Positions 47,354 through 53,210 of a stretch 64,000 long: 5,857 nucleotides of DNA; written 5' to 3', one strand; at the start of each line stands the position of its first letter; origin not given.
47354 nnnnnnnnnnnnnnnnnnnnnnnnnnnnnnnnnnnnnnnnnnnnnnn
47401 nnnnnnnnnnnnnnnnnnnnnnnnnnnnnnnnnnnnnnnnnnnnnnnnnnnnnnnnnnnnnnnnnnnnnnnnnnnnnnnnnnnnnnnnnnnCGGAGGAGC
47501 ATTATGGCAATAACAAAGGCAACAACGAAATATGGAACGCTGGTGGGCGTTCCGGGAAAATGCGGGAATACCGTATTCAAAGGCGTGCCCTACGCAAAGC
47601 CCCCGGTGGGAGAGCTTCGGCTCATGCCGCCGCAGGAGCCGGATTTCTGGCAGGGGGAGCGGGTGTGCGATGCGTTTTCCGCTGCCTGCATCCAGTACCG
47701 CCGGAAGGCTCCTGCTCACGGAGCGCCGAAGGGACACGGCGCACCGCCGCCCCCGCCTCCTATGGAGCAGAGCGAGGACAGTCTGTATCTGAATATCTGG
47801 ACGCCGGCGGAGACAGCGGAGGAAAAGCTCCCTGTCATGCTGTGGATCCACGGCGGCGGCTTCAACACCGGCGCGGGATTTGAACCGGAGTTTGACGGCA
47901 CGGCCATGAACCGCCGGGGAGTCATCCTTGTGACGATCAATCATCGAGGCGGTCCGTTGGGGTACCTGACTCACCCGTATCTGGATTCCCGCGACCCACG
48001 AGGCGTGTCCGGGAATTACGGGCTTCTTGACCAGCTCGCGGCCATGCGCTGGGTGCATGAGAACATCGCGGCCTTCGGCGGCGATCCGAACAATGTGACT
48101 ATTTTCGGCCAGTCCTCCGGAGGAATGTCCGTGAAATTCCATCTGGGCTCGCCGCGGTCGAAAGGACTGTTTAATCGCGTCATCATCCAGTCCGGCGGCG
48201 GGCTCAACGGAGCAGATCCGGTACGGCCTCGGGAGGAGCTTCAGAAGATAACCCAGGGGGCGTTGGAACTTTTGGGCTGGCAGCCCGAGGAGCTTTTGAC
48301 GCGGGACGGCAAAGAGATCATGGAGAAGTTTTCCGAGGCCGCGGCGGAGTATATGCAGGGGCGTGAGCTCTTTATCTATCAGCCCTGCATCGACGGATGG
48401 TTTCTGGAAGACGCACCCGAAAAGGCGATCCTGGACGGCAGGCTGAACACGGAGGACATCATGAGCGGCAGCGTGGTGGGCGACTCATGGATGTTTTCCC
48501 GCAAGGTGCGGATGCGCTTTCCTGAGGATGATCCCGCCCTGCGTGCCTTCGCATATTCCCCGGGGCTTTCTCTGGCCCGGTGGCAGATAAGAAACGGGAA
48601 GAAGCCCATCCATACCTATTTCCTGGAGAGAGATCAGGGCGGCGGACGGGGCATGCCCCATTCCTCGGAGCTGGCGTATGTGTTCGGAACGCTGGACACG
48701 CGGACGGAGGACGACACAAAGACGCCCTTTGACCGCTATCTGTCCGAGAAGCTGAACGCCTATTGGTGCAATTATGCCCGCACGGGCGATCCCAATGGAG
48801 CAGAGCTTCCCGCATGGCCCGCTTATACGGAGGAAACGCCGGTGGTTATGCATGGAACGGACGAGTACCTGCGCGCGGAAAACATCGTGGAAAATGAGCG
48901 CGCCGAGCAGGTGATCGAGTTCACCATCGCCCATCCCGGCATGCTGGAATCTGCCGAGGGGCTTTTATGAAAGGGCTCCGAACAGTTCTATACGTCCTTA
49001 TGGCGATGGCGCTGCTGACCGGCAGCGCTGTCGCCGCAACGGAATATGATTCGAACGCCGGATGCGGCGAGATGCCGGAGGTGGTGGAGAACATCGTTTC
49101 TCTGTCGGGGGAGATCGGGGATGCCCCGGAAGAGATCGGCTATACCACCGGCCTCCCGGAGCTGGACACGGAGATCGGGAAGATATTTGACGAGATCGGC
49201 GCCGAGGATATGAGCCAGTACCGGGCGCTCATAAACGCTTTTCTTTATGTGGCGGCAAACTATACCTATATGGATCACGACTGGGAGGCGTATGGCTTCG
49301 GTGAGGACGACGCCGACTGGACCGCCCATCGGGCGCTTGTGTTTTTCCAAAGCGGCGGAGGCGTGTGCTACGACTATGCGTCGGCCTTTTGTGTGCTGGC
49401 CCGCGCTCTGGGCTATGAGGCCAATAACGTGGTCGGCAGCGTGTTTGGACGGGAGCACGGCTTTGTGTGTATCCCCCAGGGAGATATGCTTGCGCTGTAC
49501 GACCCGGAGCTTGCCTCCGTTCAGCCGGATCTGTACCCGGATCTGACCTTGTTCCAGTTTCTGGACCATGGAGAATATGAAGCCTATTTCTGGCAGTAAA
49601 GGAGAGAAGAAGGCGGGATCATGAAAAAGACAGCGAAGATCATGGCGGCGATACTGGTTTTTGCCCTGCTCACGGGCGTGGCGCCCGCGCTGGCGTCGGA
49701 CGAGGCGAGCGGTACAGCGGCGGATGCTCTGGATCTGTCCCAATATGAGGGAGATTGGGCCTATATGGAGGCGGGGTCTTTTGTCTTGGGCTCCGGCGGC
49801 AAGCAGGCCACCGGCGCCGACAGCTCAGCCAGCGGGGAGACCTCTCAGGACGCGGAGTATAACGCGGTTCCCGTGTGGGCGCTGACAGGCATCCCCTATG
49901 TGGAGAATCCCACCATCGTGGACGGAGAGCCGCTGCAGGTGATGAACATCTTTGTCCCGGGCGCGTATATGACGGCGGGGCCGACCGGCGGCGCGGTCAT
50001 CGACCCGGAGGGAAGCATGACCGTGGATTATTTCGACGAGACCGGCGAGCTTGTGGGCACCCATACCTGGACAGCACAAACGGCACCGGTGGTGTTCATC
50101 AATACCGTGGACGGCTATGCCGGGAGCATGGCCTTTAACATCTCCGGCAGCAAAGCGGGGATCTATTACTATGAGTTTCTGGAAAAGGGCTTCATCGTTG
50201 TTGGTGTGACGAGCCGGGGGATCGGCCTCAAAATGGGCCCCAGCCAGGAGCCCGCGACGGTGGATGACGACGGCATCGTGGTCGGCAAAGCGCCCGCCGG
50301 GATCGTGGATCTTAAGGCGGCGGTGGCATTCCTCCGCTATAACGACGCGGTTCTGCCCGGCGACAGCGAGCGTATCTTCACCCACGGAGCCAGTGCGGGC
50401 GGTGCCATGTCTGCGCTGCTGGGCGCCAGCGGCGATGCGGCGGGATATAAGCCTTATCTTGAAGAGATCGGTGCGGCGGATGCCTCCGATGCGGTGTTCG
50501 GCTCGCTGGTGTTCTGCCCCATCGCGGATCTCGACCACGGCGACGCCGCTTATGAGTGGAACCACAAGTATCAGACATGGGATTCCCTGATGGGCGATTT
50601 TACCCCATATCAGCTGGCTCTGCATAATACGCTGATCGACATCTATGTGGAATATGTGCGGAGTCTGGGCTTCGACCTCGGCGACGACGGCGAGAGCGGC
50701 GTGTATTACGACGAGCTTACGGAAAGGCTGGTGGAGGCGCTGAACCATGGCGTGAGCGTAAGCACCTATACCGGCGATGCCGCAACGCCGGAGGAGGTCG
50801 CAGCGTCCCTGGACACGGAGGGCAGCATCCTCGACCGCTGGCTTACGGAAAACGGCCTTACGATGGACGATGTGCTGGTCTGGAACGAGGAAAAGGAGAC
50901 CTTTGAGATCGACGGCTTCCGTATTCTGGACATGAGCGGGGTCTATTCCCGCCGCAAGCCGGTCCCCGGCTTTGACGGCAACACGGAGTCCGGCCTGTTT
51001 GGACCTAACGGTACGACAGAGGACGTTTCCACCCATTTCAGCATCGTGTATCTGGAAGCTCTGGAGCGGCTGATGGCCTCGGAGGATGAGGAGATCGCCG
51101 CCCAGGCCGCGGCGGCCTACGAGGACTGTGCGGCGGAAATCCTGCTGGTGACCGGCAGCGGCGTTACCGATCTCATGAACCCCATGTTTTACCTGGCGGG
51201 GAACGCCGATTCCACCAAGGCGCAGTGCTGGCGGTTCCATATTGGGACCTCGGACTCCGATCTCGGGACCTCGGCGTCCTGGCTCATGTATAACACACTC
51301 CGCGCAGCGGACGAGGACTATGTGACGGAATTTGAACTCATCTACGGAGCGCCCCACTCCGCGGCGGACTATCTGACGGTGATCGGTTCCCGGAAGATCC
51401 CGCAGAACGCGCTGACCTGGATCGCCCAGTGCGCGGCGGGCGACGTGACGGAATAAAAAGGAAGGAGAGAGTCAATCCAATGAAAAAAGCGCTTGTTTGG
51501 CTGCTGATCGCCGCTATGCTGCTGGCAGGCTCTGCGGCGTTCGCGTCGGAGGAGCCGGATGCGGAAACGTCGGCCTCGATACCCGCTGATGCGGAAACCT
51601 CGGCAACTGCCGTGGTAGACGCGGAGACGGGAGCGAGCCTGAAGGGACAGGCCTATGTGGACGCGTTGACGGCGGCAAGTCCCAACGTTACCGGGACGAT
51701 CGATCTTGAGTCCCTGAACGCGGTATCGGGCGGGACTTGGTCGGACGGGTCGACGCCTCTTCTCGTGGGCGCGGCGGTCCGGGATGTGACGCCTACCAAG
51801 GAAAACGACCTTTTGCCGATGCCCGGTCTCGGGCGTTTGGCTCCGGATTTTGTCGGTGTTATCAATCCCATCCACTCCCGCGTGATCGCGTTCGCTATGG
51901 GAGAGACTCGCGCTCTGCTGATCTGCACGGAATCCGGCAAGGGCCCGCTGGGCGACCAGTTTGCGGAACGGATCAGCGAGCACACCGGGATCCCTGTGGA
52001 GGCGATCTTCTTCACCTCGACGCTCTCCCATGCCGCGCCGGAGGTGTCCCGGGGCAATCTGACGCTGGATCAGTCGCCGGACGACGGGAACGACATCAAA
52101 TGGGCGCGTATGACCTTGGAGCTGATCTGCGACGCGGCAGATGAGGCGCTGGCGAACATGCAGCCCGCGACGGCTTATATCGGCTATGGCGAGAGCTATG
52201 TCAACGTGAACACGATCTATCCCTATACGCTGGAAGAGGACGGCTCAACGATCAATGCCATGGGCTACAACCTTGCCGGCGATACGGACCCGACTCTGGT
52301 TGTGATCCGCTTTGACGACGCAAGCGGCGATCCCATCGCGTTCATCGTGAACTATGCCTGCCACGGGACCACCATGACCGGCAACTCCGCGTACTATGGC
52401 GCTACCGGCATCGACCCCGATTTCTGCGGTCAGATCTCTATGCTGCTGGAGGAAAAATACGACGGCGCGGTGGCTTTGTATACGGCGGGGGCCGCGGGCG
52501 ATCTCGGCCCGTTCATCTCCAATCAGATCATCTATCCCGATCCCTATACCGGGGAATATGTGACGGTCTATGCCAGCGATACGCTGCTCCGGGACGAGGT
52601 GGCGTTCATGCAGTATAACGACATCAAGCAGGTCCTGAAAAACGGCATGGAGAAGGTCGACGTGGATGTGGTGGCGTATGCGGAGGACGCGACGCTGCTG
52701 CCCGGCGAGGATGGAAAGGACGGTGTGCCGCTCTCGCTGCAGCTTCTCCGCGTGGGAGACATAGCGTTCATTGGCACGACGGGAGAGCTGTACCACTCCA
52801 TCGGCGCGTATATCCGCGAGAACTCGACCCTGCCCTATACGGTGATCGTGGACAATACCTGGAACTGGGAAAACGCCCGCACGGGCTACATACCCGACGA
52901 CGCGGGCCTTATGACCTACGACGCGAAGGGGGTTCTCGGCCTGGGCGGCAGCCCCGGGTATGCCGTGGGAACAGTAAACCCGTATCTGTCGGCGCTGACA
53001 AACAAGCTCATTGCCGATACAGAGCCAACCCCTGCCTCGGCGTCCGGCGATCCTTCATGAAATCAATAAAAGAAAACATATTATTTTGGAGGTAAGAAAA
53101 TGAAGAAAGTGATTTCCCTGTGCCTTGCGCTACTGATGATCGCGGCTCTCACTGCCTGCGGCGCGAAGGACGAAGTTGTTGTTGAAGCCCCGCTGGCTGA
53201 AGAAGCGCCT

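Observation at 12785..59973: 47-kb insertion that rebuilds its target gene by replacing the 5' end of the LMW-PTP gene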

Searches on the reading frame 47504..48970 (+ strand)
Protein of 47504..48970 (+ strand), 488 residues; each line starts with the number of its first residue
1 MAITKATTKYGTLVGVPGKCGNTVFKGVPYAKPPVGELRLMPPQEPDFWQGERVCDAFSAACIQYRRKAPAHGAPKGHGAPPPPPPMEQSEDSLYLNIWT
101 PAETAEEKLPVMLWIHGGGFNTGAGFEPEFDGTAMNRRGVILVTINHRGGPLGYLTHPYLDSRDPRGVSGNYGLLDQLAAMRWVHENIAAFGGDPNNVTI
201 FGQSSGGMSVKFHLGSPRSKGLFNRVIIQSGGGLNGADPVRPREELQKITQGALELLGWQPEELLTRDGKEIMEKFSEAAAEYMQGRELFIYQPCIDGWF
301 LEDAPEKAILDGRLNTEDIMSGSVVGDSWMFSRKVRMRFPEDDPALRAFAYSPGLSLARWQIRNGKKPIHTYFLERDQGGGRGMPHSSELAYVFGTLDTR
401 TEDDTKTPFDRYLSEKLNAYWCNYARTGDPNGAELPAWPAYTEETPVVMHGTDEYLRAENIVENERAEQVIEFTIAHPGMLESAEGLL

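Call 12: search_protein_families(library=pfam, proteins=[window:47504-48970:+], max_evalue=0.001)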
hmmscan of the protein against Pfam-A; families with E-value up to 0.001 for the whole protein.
window:47504-48970:+ (488 aa): 4 families
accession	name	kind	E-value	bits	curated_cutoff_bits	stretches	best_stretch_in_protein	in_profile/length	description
PF00135.34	COesterase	-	6.3e-95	319.5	27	2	6-332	5-321/515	Carboxylesterase family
PF20434.5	BD-FAE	-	2e-09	37.7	26.8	1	96-148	1-56/215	BD-FAE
PF07859.19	Abhydrolase_3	-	2.5e-05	24.6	25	1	176-208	51-83/210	alpha/beta hydrolase fold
PF00326.27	Peptidase_S9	-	0.00058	19.8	22.6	1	135-229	10-95/213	Prolyl oligopeptidase family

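Call 76: find_encoding_contigs(protein=window:47504-48970:+, flank=10000, max_places=10)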
Protein window:47504-48970:+ (488 aa): 1 contig read that carries it; 1 place shown.
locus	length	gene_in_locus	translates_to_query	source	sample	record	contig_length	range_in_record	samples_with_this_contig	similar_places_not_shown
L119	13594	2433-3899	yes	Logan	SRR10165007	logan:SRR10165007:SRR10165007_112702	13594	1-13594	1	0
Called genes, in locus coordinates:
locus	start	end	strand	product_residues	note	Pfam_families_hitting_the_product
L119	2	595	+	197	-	?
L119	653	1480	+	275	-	PF01784:DUF34_NIF3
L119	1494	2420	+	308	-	PF00753:Lactamase_B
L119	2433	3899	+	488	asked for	PF00135:COesterase, PF20434:BD-FAE (faint), PF07859:Abhydrolase_3 (faint), PF00135:COesterase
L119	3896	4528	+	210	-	PF01841:Transglut_core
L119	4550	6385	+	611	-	PF20434:BD-FAE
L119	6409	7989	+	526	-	PF04734:Ceramidase_alk (weak)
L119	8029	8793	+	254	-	-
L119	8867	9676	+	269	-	PF08238:Sel1 (weak)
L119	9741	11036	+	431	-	PF18435:EstA_Ig_like, PF00326:Peptidase_S9 (weak)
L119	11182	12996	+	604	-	PF20434:BD-FAE (faint)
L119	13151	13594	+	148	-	?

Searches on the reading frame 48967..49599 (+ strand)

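Call 12: search_protein_families(library=pfam, proteins=[window:48967-49599:+], max_evalue=0.001)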
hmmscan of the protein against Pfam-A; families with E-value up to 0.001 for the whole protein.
window:48967-49599:+ (210 aa): 1 family
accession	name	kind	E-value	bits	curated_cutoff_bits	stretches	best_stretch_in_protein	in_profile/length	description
PF01841.26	Transglut_core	-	9.2e-10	39.2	23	1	77-163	7-83/108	Transglutaminase-like superfamily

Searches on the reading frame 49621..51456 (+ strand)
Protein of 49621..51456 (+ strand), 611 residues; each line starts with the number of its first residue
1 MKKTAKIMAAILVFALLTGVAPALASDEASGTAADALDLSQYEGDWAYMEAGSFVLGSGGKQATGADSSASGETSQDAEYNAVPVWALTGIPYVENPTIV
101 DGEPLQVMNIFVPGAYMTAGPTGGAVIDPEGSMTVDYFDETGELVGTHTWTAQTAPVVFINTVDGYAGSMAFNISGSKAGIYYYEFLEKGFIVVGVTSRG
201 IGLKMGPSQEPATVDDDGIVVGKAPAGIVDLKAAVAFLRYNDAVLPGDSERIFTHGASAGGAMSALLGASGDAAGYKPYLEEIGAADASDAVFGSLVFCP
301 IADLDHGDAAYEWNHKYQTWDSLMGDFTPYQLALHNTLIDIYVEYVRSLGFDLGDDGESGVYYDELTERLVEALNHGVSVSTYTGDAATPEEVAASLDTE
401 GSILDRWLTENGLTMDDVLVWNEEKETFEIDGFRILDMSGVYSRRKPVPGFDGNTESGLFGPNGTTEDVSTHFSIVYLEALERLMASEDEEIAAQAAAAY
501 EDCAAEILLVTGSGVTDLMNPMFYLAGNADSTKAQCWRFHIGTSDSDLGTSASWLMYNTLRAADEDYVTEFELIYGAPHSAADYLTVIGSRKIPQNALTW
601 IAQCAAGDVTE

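Call 12: search_protein_families(library=pfam, proteins=[window:49621-51456:+], max_evalue=0.001)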
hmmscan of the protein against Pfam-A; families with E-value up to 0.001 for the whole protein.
window:49621-51456:+ (611 aa): 1 family
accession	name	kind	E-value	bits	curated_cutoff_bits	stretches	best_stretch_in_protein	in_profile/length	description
PF20434.5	BD-FAE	-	1.8e-08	34.6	26.8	1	223-275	62-114/215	BD-FAE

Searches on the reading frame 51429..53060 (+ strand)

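Call 12: search_protein_families(library=pfam, proteins=[window:51429-53060:+], max_evalue=0.001)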
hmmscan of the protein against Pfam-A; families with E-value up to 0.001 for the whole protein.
window:51429-53060:+ (543 aa): 1 family
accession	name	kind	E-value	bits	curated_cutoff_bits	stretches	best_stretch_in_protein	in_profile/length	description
PF04734.18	Ceramidase_alk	-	3.5e-06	26.4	32.1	1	176-350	68-245/509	Neutral/alkaline non-lysosomal ceramidase, N-terminal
